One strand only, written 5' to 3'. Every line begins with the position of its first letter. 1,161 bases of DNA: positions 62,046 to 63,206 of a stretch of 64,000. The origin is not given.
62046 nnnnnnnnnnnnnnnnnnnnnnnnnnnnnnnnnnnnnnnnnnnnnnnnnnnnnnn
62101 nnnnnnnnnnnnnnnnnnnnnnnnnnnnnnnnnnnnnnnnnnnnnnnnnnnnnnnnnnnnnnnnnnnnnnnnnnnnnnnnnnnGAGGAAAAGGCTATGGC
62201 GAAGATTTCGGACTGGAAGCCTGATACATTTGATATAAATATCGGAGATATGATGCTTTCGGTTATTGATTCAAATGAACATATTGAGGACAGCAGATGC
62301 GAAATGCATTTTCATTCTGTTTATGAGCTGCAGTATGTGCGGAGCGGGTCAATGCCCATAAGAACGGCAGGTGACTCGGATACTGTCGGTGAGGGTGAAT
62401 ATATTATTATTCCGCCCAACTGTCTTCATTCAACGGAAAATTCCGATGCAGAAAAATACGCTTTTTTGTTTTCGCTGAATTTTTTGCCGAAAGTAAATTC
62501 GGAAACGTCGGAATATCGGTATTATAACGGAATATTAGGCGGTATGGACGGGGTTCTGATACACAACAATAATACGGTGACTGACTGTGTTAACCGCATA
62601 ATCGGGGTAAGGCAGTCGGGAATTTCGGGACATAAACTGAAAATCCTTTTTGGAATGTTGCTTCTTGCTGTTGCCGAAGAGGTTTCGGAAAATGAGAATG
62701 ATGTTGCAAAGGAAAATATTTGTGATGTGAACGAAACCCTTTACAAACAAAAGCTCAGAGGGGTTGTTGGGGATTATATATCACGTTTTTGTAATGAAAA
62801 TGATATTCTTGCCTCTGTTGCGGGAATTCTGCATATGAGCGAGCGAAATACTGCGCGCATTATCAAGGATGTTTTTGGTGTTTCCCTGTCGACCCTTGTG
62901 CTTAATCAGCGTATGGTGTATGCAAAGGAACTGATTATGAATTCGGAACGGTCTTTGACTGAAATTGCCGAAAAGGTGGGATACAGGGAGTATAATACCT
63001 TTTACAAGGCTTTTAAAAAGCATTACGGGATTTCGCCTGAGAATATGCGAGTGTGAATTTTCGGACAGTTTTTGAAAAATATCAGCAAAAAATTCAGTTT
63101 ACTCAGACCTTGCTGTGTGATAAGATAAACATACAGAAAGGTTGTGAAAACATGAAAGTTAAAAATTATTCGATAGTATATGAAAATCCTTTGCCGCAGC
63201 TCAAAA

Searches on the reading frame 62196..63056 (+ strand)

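Call 41: search_protein_families(library=pfam, proteins=[window:62196-63056:+], max_evalue=0.001)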
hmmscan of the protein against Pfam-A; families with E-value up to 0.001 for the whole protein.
window:62196-63056:+ (286 aa): 5 families
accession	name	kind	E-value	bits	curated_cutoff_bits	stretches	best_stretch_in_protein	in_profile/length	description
PF12833.13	HTH_18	-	6.6e-19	68.4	33.6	1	209-285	2-78/80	Helix-turn-helix domain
PF00165.29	HTH_AraC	-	5.6e-08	33.2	26.6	1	251-282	8-38/42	Bacterial regulatory helix-turn-helix proteins, AraC family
PF07883.17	Cupin_2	-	1.3e-06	28.5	27.2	1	35-91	11-67/70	Cupin domain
PF02311.25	AraC_binding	-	3.1e-06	27.4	21.1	1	31-98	12-78/135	AraC-like ligand binding domain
PF00190.28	Cupin_1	-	0.00053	20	22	1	6-91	19-110/151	Cupin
